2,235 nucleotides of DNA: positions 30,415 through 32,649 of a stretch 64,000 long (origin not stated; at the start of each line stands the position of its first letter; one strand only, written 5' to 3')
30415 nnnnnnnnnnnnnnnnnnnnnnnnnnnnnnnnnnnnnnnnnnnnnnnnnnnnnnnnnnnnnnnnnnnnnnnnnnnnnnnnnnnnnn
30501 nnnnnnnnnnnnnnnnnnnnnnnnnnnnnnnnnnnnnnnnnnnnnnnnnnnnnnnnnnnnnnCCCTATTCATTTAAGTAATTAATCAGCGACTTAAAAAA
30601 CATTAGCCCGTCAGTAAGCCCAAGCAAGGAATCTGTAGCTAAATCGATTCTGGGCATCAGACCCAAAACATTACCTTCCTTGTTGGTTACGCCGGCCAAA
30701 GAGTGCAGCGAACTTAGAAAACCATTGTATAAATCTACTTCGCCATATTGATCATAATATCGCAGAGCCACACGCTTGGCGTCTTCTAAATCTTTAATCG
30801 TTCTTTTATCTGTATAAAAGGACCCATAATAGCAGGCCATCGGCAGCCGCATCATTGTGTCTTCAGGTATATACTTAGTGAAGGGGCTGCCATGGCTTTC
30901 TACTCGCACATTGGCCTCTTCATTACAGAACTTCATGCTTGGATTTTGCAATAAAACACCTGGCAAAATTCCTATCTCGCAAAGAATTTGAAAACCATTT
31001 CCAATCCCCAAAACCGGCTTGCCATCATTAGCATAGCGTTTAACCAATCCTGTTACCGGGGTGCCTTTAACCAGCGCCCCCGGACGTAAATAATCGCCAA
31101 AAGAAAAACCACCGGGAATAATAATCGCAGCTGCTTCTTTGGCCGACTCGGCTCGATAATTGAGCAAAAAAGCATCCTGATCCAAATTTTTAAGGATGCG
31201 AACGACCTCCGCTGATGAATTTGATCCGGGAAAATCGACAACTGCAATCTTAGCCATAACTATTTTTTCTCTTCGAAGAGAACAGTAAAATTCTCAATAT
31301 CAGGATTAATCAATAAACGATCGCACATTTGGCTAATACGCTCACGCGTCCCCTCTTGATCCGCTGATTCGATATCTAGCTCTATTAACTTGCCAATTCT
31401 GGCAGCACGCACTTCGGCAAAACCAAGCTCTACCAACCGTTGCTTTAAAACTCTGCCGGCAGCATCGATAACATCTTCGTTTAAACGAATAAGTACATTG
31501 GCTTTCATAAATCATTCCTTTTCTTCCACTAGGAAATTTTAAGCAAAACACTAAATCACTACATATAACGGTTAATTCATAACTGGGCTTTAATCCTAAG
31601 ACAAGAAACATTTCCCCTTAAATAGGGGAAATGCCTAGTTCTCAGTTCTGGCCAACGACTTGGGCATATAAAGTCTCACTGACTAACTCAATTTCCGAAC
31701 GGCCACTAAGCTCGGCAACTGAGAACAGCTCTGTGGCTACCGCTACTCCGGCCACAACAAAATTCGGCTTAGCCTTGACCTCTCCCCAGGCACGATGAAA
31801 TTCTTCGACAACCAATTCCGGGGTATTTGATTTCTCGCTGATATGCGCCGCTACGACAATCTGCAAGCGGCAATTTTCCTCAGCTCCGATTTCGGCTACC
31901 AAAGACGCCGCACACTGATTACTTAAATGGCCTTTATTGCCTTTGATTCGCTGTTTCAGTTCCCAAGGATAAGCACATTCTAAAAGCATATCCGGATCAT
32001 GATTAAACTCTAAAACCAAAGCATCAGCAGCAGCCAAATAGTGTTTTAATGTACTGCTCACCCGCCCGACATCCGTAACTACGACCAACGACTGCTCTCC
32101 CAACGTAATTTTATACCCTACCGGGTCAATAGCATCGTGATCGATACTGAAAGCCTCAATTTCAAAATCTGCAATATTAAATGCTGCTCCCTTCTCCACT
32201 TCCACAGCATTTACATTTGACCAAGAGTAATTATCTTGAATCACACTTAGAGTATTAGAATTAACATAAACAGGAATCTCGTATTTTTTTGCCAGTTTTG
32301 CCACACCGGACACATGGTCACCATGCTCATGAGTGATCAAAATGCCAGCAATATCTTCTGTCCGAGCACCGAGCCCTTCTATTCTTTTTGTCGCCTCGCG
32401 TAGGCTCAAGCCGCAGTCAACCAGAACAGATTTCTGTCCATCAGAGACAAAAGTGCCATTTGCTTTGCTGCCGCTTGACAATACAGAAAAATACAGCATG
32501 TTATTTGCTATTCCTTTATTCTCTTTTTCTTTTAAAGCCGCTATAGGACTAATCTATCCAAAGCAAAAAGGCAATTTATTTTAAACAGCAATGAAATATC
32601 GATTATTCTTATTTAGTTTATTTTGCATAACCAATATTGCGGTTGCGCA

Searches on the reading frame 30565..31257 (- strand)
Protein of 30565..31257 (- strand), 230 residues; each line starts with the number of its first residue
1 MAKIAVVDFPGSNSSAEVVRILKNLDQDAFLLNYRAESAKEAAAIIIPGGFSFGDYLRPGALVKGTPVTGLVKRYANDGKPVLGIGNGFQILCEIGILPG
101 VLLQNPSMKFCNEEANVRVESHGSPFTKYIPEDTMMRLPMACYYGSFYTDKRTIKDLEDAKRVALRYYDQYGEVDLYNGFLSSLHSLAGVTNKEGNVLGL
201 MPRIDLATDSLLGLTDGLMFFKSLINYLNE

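Call 41: search_protein_families(library=pfam, proteins=[window:30565-31257:-])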
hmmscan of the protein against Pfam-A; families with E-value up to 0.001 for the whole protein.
window:30565-31257:- (230 aa): 3 families
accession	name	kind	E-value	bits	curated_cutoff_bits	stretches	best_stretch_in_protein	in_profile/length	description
PF13507.12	GATase_5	-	2.8e-21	76.2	27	1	2-207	2-229/260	CobB/CobQ-like glutamine amidotransferase domain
PF01965.30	DJ-1_PfpI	-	4.3e-05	23.8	26.6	1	39-100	59-115/165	DJ-1/PfpI family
PF07685.20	GATase_3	-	0.00013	22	27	1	24-94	22-90/196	CobB/CobQ-like glutamine amidotransferase domain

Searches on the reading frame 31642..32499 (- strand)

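Call 41: search_protein_families(library=pfam, proteins=[window:31642-32499:-])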
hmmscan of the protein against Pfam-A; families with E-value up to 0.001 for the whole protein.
window:31642-32499:- (285 aa): 3 families
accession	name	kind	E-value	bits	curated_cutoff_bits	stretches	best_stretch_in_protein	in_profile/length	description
PF12706.13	Lactamase_B_2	-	9.3e-25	87.8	27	1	25-208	3-194/200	Beta-lactamase superfamily domain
PF00753.33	Lactamase_B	-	2.5e-15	57.4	22.7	1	14-152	7-158/196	Metallo-beta-lactamase superfamily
PF23023.1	Anti-Pycsar_Apyc1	-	1.1e-05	25.4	50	1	21-72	28-76/250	Anti-Pycsar protein Apyc1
